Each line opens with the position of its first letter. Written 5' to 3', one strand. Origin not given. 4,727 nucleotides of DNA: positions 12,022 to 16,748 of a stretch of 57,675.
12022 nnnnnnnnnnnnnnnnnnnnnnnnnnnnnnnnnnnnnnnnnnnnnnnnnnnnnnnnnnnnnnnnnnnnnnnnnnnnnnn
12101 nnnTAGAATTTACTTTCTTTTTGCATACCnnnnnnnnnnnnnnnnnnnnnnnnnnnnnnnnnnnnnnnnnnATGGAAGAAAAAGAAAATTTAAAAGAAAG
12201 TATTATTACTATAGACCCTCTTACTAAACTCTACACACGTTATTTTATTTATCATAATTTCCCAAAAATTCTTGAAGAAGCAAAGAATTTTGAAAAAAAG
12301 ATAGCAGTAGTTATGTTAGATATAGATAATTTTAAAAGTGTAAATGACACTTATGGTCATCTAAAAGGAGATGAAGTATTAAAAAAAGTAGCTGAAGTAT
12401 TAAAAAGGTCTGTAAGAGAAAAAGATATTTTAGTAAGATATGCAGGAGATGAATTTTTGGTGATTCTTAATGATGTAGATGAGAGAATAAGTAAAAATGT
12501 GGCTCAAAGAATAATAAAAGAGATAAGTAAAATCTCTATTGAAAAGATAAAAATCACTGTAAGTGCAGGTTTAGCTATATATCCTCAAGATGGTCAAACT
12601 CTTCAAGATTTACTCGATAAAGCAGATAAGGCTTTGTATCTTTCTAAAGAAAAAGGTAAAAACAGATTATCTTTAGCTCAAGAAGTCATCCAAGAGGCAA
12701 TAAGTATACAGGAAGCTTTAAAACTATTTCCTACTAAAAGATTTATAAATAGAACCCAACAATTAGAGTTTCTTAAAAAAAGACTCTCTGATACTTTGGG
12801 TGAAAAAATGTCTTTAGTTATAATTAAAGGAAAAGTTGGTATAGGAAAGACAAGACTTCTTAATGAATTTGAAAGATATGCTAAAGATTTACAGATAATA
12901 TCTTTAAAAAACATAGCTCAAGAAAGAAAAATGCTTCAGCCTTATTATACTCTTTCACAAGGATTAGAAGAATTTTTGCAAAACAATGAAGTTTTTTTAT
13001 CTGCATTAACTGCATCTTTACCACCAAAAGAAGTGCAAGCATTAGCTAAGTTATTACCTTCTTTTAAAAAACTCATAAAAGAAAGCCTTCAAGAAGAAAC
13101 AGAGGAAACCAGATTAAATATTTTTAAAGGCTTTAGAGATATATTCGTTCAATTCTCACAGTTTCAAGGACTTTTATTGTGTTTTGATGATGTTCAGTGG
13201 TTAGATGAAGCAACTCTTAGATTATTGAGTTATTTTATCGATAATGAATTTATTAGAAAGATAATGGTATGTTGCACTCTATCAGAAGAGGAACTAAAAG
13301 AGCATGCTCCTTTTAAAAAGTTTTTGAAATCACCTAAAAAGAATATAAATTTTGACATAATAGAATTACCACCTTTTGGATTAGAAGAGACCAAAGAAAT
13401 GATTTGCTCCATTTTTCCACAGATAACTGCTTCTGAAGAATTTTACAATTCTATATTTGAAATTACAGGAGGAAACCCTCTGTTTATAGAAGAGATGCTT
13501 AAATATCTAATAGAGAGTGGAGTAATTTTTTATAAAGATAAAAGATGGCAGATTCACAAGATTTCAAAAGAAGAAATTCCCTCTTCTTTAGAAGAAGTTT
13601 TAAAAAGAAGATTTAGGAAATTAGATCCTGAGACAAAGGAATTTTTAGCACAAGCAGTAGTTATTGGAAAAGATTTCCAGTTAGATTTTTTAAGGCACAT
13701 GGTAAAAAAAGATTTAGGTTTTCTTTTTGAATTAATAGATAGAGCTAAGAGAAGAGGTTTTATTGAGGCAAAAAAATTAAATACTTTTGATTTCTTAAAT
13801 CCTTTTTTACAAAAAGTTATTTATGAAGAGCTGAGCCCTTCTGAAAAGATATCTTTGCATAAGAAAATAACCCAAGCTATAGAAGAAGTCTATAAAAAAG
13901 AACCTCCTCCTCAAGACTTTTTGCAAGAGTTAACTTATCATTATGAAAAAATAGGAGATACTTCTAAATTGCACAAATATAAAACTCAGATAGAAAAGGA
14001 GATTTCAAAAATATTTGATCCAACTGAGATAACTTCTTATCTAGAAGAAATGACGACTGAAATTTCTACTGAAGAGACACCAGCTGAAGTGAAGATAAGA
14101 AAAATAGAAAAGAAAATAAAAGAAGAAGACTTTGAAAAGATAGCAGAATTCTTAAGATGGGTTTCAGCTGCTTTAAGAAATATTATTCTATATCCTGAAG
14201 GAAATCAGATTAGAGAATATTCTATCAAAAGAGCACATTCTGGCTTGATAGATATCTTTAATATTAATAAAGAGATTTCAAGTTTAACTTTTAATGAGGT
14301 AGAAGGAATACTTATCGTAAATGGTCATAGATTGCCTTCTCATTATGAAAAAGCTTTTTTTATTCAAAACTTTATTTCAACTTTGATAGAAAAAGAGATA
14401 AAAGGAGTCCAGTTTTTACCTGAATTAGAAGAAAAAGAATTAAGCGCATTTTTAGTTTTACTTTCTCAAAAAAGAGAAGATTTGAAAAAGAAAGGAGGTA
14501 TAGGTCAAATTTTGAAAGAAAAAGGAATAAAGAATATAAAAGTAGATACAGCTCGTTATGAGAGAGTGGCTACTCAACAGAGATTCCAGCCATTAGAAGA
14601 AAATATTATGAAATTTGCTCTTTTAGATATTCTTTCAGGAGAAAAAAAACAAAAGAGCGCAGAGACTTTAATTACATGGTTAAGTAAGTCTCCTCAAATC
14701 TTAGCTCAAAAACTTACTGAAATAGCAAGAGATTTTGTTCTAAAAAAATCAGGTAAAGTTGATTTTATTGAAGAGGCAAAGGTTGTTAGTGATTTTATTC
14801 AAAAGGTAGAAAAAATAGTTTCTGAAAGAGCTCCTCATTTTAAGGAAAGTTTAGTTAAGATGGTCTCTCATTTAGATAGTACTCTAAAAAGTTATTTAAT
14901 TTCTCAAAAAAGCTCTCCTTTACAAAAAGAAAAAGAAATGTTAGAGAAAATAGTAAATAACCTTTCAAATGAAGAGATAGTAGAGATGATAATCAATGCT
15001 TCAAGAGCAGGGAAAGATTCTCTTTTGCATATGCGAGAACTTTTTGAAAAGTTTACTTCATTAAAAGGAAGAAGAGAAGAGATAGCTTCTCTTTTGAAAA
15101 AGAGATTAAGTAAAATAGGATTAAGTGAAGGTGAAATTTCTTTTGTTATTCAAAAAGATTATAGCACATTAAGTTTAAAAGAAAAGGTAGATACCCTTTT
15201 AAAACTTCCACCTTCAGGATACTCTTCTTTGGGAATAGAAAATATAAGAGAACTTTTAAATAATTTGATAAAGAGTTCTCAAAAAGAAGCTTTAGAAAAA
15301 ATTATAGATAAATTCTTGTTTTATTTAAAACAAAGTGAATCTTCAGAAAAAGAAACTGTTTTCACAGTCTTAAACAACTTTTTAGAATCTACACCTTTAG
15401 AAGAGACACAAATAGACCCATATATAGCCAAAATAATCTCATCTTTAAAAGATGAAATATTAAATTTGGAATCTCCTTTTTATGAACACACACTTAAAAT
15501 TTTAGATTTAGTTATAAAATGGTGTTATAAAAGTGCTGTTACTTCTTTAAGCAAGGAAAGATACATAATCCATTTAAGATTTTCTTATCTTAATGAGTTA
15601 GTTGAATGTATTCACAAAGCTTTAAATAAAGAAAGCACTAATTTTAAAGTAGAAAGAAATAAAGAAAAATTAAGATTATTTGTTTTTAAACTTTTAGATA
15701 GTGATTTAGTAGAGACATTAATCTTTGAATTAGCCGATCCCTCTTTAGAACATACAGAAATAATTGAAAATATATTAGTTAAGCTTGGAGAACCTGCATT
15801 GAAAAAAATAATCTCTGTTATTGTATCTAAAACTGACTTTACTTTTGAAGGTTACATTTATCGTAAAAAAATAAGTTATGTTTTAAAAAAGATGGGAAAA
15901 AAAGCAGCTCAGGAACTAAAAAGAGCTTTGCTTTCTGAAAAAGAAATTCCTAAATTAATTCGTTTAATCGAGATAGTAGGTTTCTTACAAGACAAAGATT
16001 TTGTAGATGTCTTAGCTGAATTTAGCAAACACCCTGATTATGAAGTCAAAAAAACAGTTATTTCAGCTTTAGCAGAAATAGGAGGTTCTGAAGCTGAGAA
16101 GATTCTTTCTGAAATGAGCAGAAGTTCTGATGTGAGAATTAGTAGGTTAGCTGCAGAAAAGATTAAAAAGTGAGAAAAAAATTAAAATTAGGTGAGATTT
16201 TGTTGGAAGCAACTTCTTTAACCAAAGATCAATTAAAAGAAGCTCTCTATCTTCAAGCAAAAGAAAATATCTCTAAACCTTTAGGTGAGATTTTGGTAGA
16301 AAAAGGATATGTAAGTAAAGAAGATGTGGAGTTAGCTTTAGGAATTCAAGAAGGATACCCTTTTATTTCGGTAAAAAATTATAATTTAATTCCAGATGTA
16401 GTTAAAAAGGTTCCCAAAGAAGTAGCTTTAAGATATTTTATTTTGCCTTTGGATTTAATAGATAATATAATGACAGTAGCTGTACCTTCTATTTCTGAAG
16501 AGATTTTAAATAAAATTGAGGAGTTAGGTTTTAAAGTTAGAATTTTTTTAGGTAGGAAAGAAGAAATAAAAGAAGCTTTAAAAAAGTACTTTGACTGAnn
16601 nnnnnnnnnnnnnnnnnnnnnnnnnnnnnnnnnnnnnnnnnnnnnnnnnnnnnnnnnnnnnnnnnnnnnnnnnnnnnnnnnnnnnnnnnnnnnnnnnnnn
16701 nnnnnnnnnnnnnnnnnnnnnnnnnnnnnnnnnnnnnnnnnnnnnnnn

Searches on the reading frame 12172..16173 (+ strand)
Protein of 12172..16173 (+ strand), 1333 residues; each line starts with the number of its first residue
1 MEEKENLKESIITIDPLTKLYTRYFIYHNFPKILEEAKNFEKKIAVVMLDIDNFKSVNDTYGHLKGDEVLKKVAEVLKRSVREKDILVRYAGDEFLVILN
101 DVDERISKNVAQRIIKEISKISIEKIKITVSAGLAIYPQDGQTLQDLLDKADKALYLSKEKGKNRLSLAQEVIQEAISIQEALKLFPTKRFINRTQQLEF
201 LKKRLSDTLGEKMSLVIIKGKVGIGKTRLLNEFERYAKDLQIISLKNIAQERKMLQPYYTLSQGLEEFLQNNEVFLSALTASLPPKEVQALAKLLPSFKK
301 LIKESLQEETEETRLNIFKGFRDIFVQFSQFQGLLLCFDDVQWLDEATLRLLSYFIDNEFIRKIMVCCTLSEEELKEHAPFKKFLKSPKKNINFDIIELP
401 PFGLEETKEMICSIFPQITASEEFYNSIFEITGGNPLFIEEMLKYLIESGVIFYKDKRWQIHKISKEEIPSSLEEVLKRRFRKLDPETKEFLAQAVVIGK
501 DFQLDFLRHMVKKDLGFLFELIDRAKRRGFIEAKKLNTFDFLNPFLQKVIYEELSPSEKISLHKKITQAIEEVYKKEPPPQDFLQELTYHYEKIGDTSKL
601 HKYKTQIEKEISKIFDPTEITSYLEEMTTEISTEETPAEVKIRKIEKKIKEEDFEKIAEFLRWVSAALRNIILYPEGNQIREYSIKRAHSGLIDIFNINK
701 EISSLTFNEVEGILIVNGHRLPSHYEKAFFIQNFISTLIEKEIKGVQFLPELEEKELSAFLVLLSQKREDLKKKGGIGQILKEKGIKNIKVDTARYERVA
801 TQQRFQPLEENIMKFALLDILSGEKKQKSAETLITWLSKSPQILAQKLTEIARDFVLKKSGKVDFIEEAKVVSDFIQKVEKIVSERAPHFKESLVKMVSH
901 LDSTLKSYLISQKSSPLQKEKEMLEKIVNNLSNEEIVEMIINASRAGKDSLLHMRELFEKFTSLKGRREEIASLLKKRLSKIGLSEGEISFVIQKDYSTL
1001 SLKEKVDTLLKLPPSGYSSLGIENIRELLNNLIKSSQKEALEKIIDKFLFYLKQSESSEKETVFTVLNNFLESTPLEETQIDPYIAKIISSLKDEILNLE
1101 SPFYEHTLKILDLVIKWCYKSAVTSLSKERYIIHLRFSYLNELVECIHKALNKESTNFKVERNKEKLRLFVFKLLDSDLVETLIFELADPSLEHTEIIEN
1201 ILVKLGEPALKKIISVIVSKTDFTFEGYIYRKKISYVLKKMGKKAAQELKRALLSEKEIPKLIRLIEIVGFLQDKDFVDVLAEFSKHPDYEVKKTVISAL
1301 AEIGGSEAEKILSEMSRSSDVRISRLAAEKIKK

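Call 71: search_protein_families(library=pfam, proteins=[window:12172-16173:+], max_evalue=0.0001)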
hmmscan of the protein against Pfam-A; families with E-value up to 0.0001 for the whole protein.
window:12172-16173:+ (1333 aa): 4 families
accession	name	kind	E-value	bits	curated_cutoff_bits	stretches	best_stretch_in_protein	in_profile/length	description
PF00990.26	GGDEF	-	8.7e-44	149.6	23.8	1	13-165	2-161/161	Diguanylate cyclase, GGDEF domain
PF13191.12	AAA_16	-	4.9e-15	56.9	32.6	1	190-358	1-158/167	AAA ATPase domain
PF13646.12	HEAT_2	-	4.6e-08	33.7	27.7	1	1253-1329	8-84/88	HEAT repeats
PF24898.2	GGDEF_GdpP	-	4.9e-07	30.5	30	1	49-165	1-115/126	Cyclic-di-AMP phosphodiesterase GdpP-like, GGDEF domain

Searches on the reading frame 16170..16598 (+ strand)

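Call 10: search_protein_families(library=pfam, proteins=[window:16170-16598:+], max_evalue=0.001)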
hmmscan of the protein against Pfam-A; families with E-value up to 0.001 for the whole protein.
window:16170-16598:+ (142 aa): 1 family
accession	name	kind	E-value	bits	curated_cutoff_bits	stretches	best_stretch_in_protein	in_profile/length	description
PF05157.20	MshEN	-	1.3e-10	41.5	23.1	1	62-142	2-85/90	MshEN domain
